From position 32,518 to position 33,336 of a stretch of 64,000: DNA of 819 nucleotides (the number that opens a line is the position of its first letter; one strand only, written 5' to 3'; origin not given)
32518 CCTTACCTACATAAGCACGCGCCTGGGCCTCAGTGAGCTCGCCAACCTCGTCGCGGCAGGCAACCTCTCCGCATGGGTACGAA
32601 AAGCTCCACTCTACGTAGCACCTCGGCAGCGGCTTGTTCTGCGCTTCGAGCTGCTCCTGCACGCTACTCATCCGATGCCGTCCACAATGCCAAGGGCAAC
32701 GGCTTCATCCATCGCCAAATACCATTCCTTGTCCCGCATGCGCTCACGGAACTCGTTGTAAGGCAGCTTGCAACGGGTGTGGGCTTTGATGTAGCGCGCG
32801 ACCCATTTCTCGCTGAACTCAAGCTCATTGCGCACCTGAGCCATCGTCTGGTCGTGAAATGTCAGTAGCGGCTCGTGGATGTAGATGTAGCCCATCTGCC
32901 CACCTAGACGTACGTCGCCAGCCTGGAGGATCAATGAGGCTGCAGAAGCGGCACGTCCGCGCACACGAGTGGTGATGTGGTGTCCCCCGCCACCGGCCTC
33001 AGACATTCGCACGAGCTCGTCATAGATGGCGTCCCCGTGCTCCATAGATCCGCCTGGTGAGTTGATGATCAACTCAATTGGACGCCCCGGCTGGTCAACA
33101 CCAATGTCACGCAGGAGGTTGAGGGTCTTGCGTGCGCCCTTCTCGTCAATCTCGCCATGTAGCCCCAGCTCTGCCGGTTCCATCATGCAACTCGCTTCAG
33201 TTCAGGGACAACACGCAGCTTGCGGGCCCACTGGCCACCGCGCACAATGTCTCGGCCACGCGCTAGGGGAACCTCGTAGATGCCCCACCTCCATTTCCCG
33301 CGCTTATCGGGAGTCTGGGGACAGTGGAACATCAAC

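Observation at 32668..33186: ClpP-like protease encoded among early and replication genes, away from the capsid module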

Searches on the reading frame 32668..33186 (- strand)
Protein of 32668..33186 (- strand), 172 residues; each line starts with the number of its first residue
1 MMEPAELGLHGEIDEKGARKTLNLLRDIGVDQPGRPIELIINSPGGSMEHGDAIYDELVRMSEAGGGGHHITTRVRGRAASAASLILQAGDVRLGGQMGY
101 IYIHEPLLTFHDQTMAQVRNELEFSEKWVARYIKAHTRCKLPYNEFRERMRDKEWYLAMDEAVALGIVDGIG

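Call 3: search_protein_families(library=pfam, proteins=[window:32668-33186:-], max_evalue=0.01)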
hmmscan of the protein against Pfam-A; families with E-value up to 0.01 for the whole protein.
window:32668-33186:- (172 aa): 1 family
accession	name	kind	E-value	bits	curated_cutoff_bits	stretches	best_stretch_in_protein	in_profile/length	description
PF00574.28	CLP_protease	-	1.5e-18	67.7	20.2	1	7-171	19-178/182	Clp protease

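Call 4: search_protein_families(library=phrogs, proteins=[window:32668-33186:-], max_evalue=0.001)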
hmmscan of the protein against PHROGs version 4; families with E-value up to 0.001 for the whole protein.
window:32668-33186:- (172 aa): 10 families
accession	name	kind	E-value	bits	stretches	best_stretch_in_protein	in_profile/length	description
phrog_94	-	head and packaging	2.4e-31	110.9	1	5-171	81-249/622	head maturation protease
phrog_2976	-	head and packaging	1.5e-18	68.7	1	3-171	19-181/394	head maturation protease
phrog_1684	-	head and packaging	2.8e-15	57.5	1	34-169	72-200/284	head maturation protease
phrog_133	-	head and packaging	1.8e-12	47.7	1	4-171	19-178/668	head maturation protease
phrog_1827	-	other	2.3e-11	44.4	1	37-161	55-172/202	ATP-dependent protease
phrog_3348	-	unknown function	2.3e-10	41.3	1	32-171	65-197/386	-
phrog_53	-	head and packaging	4e-08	33.9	1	34-101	117-186/583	head maturation protease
phrog_5410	-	other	2.2e-05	24.8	1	22-151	43-165/323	ATP-dependent protease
phrog_20705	-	head and packaging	5.1e-05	22.7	1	37-115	211-288/690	virion structural protein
phrog_33547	-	unknown function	0.00043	20.4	1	32-167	27-154/357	-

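Call 6: search_dna_similar(query=window:32668-33186:-, collection=phages, mode=protein, max_rows=40, rows=spread)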
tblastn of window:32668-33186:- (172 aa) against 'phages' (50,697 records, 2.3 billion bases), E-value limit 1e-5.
Records with a match: 428; places in all: 428; records where one place covers at least 80% of the query: 379.
Best place of each record, by identity: 95-99% 2; 80-90% 1; <60% 425.
By first word of the organism name: Mycobacterium 314; Gordonia 38; Streptococcus 21; Burkholderia 13; Arthrobacter 10; Xanthomonas 5; Bacteriophage 5; Clostridium 4; Clostridioides 3; Brucella 2; and 10 more.
By host as written in the record: Mycobacterium smegmatis mc2 155 225; Mycobacterium smegmatis mc#155 43; Gordonia terrae 3612 32; Mycobacterium smegmatis mc2155 19; - 11; Burkholderia sp. 10; Mycobacterium sp. 9; Arthrobacter globiformis B-2979 6; and 48 more.
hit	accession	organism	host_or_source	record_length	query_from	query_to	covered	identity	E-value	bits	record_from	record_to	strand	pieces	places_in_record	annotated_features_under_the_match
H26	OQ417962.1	Mycobacterium phage prophiT49-2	Mycobacterium abscessus T49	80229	1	172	100%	97.1%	8e-108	343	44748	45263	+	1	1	70: ClpP-like protease | 69: Cas4 family exonuclease | 71: hypothetical protein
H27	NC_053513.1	Mycobacterium phage Aziz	Mycobacterium smegmatis mc2 155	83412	9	171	95%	35.2%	1e-20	93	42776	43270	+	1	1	64: ClpP-like protease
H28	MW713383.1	Mycobacterium phage SirSheldon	Mycolicibacterium smegmatis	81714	9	171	95%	34.8%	7e-25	105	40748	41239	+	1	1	ClpP-like protease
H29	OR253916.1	Mycobacterium phage Auspice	Mycobacterium smegmatis mc2155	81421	9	171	95%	34.1%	3e-24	103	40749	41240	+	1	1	58: ClpP-like protease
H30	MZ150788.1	Gordonia phage Yeet412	Gordonia terrae 3612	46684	4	171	98%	32.2%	4e-7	54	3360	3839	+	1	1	4: capsid maturation protease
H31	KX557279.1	Gordonia phage Hedwig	Gordonia terrae 3612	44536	4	171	98%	31.8%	2e-6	52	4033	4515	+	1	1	5: capsid maturation protease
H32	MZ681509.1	Gordonia phage Gizermo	Gordonia terrae 3612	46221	4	171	98%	31.6%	5e-7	54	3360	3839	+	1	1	4: capsid maturation protease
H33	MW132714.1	Mycobacterium phage Pound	Mycobacterium smegmatis mc#155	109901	11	172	94%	32.7%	4e-13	72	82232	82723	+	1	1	150: ClpP-like protease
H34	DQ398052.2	Mycobacterium phage Wildcat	Mycobacterium sp.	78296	6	171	97%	31.2%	1e-15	79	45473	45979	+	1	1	68: ClpP-like protease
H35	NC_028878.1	Mycobacterium phage Archie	Mycobacterium smegmatis mc2 155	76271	11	171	94%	31.6%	2e-10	64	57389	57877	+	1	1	head maturation protease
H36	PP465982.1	Mycobacterium phage MS810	Mycolicibacterium smegmatis MC2 155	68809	11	171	94%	31.0%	2e-9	61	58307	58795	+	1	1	ClpP-like protease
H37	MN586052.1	Mycobacterium phage Kahlid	Mycobacterium smegmatis mc#155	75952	11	171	94%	31.0%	2e-9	61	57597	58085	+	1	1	89: ClpP-like protease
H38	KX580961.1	Mycobacterium phage Zakai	Mycobacterium smegmatis mc#155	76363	11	171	94%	31.0%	2e-9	61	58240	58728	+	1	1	ClpP-like protease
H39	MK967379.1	Mycobacterium phage HokkenD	Mycobacterium smegmatis mc2 155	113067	39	172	78%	37.2%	6e-12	68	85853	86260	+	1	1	153: ClpP-like protease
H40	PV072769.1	Burkholderia phage vB_E175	Burkholderia sp.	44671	18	170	89%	32.5%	1e-6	53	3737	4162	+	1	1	head-tail preconnector protease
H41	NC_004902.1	Xanthomonas phage Xp10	Xanthomonas oryzae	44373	23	171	87%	33.1%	9e-6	50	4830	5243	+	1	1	head maturation protease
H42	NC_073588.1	Arthrobacter phage Nandita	Arthrobacter globiformis NRRL B-2979 SEA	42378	25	171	85%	32.2%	2e-6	52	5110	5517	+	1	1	8: capsid maturation protease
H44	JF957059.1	Mycobacterium phage Optimus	Mycobacterium smegmatis mc2 155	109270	39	172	78%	34.5%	1e-13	73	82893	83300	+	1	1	150: ClpP-like protease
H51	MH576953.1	Mycobacterium phage Hopey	Mycobacterium smegmatis mc2155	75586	13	172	93%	27.1%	3e-9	61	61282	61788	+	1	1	102: ClpP-like protease | 103: hypothetical protein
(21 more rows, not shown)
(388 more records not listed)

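Call 14: search_solved_structures(query=window:32668-33186:-, max_evalue=0.001, show_alignments=3)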
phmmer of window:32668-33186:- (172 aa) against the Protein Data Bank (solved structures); distinct sequences matched with E-value up to 0.001: 98 (the best 60 are shown).
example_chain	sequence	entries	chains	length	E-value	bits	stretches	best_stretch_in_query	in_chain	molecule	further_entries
6hwm_A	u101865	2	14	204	2.9e-09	39.8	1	13-170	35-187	ATP-dependent Clp protease proteolytic subunit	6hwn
7m1m_A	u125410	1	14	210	3.7e-08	36.3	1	9-170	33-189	ATP-dependent Clp protease proteolytic subunit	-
9ndj_H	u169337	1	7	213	4.4e-08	36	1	9-170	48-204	ATP-dependent Clp protease proteolytic subunit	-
7eko_C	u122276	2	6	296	1.7e-07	34.1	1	9-171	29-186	ATP-dependent Clp protease proteolytic subunit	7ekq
3p2l_A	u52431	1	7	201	5.3e-07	32.5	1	8-170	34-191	ATP-dependent Clp protease proteolytic subunit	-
5g1q_A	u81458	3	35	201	5.3e-07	32.5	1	8-170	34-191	CLP PROTEASE PROTEOLYTIC SUBUNIT P | ATP-DEPENDENT CLP PROTEASE PROTEOLYTIC SUBUNIT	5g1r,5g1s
3tt6_A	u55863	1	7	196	6.4e-07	32.2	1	10-171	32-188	ATP-dependent Clp protease proteolytic subunit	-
3tt7_A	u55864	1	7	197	6.5e-07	32.2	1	10-171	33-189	ATP-dependent Clp protease proteolytic subunit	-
3kti_A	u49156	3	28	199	6.7e-07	32.2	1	10-171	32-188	ATP-dependent Clp protease proteolytic subunit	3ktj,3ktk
3ktg_A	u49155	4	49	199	6.7e-07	32.2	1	10-171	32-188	ATP-dependent Clp protease proteolytic subunit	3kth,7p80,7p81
7fep_A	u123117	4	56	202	7e-07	32.1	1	10-171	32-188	ATP-dependent Clp protease proteolytic subunit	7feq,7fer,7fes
6cfd_A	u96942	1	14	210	1.1e-06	31.4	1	9-170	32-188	ATP-dependent Clp protease proteolytic subunit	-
4ryf_H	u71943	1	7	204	1.4e-06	31.2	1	10-171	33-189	ATP-dependent Clp protease proteolytic subunit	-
4jct_A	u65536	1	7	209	1.5e-06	31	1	10-171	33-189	ATP-dependent Clp protease proteolytic subunit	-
29hb_A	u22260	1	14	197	1.5e-06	31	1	8-170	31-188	ATP-dependent Clp protease proteolytic subunit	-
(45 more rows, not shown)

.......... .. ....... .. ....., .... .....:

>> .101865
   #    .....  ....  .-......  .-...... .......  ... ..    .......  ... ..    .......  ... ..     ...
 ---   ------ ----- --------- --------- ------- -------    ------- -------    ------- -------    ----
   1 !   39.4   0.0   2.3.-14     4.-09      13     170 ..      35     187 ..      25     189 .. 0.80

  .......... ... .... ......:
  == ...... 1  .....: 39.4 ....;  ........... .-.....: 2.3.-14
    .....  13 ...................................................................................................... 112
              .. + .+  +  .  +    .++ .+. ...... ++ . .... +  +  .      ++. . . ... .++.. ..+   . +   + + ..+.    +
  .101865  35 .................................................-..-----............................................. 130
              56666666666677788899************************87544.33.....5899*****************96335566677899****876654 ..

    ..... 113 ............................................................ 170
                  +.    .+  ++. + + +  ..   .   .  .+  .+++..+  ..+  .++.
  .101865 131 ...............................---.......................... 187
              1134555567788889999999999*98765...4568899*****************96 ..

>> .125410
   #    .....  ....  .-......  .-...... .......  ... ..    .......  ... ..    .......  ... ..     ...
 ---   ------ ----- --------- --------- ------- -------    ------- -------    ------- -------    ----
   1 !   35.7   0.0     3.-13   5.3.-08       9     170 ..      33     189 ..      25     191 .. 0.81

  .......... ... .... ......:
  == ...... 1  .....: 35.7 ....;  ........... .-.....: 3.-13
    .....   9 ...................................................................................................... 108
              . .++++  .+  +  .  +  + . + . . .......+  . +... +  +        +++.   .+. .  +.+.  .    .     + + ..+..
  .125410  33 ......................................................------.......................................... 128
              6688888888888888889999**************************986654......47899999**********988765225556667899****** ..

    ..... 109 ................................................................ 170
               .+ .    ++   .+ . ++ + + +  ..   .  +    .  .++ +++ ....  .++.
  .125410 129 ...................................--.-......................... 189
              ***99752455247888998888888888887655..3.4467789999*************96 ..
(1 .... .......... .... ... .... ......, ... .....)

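Call 16: find_homologous_proteins(query=window:32668-33186:-, max_evalue=0.00001)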
Query window:32668-33186:- (172 aa): 13 proteins with E <= 0.00001 among 160 candidates.
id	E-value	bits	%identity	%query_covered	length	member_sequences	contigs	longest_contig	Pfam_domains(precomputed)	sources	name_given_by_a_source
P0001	8.7e-111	385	100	100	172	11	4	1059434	PF00574.29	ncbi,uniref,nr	ncbi:ATP-dependent Clp protease proteolytic subunit [Mycobacteroides abscessus]|uniref:ATP-dependent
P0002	6.8e-96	337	88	99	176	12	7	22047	PF00574.29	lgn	-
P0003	1.1e-92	326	84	100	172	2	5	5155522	PF00574.29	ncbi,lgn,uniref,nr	ncbi:ClpP-like protease [Mycobacterium phage prophiGD54-2]|uniref:ATP-dependent Clp protease proteol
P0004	1.4e-88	313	79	100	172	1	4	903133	PF00574.29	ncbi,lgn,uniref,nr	ncbi:ATP-dependent Clp protease proteolytic subunit [Mycobacteroides abscessus subsp. massiliense]|u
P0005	2.8e-28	116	42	97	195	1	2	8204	PF00574.29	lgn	-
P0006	5.7e-10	57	35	94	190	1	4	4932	PF00574.29,PF25145.2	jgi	jgi:ATP-dependent Clp protease protease subunit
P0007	1.7e-7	49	31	96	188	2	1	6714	PF00574.29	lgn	-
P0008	7.5e-7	47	36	80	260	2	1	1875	PF00574.29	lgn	-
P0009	1.4e-6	46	40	78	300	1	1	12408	PF00574.29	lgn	-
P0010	1.8e-6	45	39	69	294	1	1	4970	PF00574.29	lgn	-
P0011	2.5e-6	45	41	60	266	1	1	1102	PF00574.29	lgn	-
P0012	4.1e-6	44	34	78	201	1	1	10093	PF00574.29,PF01972.22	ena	-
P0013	7.0e-6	44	33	94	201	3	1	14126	PF00574.29,PF01972.22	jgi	jgi:ATP-dependent protease ClpP protease subunit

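Call 26: get_annotated_region(hit=H44, flank=4000)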
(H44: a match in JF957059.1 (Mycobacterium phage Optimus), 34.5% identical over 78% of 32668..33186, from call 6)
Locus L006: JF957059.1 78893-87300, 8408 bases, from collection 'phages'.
description: Mycobacterium phage Optimus, complete genome.
organism: Mycobacterium phage Optimus (NCBI taxid 2922218)
taxonomy: Viruses; Duplodnaviria; Heunggongvirae; Uroviricota; Caudoviricetes; Omegavirus; Omegavirus optimus
host: Mycobacterium smegmatis mc2 155; source: soil; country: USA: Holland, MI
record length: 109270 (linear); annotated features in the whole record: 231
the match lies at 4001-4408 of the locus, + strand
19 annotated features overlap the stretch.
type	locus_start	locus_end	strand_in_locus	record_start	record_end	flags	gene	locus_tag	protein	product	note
CDS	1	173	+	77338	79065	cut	142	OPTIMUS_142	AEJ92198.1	DNA methylase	gp142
CDS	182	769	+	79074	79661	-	143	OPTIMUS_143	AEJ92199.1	hypothetical protein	gp143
CDS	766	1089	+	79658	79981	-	144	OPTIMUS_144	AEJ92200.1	hypothetical protein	gp144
CDS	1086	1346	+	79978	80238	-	145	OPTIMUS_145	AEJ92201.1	hypothetical protein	gp145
CDS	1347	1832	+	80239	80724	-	146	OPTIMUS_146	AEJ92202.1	hypothetical protein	gp146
CDS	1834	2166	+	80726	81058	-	147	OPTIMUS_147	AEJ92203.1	hypothetical protein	gp147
CDS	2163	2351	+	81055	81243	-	148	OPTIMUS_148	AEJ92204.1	hypothetical protein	gp148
CDS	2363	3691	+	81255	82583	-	149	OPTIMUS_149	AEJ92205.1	RNA ligase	gp149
CDS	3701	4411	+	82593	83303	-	150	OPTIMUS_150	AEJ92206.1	ClpP-like protease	gp150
CDS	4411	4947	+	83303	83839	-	151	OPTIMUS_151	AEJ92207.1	DnaQ-like DNA polymerase III subunit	gp151; DnaQ-like (DNA polymerase III subunit)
CDS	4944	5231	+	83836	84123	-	152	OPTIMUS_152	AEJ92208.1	hypothetical protein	gp152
CDS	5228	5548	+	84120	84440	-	153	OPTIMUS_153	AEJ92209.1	hypothetical protein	gp153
CDS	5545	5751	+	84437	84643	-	154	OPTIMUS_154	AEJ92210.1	hypothetical protein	gp154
CDS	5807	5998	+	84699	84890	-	155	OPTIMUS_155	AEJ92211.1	hypothetical protein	gp155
CDS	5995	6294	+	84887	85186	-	156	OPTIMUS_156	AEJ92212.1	hypothetical protein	gp156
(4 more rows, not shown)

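Call 28: get_annotated_region(hit=H51, flank=4000)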
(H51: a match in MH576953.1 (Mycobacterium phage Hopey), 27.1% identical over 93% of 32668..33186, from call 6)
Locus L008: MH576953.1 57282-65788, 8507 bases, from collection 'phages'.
description: Mycobacterium phage Hopey, complete genome.
organism: Mycobacterium phage Hopey (NCBI taxid 2283255)
taxonomy: Viruses; Duplodnaviria; Heunggongvirae; Uroviricota; Caudoviricetes; Kostyavirus
host: Mycobacterium smegmatis mc2155; source: soil; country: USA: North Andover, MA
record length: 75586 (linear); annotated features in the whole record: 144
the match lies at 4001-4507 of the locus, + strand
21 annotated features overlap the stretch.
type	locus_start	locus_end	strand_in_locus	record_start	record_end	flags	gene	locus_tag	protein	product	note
CDS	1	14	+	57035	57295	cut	94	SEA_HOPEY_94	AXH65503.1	WhiB family transcription factor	-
CDS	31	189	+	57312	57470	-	95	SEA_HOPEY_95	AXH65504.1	hypothetical protein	-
CDS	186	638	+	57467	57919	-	96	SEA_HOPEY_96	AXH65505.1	hypothetical protein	-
CDS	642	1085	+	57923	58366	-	97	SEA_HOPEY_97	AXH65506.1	hypothetical protein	-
CDS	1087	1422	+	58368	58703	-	98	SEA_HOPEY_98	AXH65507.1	hypothetical protein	-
CDS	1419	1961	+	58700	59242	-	99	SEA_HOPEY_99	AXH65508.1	hypothetical protein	-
CDS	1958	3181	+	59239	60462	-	100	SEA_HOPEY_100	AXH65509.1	DNA methylase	-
CDS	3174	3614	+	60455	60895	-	101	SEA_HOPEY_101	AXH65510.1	ssDNA binding protein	-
CDS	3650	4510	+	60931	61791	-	102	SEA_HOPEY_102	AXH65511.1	ClpP-like protease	-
CDS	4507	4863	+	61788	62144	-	103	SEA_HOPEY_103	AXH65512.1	hypothetical protein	-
CDS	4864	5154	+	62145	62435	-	104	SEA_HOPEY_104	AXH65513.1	hypothetical protein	-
CDS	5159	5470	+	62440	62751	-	105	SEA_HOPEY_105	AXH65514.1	MerR-like helix-turn-helix DNA binding domain protein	-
CDS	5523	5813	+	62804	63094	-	106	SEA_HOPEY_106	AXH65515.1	HNH endonuclease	-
tRNA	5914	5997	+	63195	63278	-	107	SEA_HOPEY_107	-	tRNA-Arg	-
tRNA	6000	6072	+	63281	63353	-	108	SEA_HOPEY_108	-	tRNA-Gly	-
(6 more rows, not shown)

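Call 29: search_protein_families(library=pfam, proteins=[L006:3701-4411:+, L008:3650-4510:+], max_evalue=0.01)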
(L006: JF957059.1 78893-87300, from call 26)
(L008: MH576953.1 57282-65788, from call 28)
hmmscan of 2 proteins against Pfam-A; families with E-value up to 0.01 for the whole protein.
L006:3701-4411:+ (236 aa): 1 family
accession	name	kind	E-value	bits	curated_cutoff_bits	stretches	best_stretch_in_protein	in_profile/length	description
PF00574.28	CLP_protease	-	2.3e-16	60.6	20.2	1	73-235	23-178/182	Clp protease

L008:3650-4510:+ (286 aa): 1 family
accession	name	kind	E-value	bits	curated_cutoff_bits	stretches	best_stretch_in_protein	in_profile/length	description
PF00574.28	CLP_protease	-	1.9e-21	77.2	20.2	1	116-285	23-178/182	Clp protease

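Call 31: get_annotated_region(hit=H37, flank=4000)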
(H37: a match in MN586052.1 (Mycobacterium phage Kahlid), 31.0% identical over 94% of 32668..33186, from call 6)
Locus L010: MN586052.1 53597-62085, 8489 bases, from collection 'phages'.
description: Mycobacterium phage Kahlid, complete genome.
organism: Mycobacterium phage Kahlid (NCBI taxid 2656584)
taxonomy: Viruses; Duplodnaviria; Heunggongvirae; Uroviricota; Caudoviricetes; Vilmaviridae; Lclasvirinae; Faithunavirus
host: Mycobacterium smegmatis mc#155; source: soil; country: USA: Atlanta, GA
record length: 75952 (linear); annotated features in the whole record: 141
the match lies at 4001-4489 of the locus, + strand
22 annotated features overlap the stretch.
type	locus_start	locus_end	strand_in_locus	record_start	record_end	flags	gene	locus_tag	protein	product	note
CDS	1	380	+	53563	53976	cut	80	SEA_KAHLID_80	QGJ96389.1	RusA-like resolvase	RusA-like resolvase (endonuclease); RusA-like resolvase (endonuclease)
CDS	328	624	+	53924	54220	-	81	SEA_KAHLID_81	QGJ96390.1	WhiB family transcription factor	-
CDS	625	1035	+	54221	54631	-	82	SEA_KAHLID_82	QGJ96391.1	WhiB family transcription factor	-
CDS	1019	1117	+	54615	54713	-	83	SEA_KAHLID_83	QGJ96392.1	hypothetical protein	-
CDS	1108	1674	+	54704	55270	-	84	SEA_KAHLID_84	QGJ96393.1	hypothetical protein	-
CDS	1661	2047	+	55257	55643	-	85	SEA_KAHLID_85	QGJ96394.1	ssDNA binding protein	-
CDS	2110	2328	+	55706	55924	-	86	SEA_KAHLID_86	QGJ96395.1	hypothetical protein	antitoxin in toxin/antitoxin system, HicA-like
CDS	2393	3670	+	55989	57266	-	87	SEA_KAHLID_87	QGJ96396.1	RNA ligase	-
CDS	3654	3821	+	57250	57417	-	88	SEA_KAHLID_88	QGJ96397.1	hypothetical protein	-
CDS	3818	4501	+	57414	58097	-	89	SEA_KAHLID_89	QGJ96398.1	ClpP-like protease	-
CDS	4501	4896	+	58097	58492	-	90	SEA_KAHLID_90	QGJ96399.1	hypothetical protein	-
CDS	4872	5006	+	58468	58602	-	91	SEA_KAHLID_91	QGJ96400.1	hypothetical protein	-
CDS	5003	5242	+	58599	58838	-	92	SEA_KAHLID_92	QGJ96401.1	hypothetical protein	-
CDS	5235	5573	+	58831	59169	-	93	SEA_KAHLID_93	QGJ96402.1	hypothetical protein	-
CDS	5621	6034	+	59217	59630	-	94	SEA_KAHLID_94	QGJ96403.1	HNH endonuclease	-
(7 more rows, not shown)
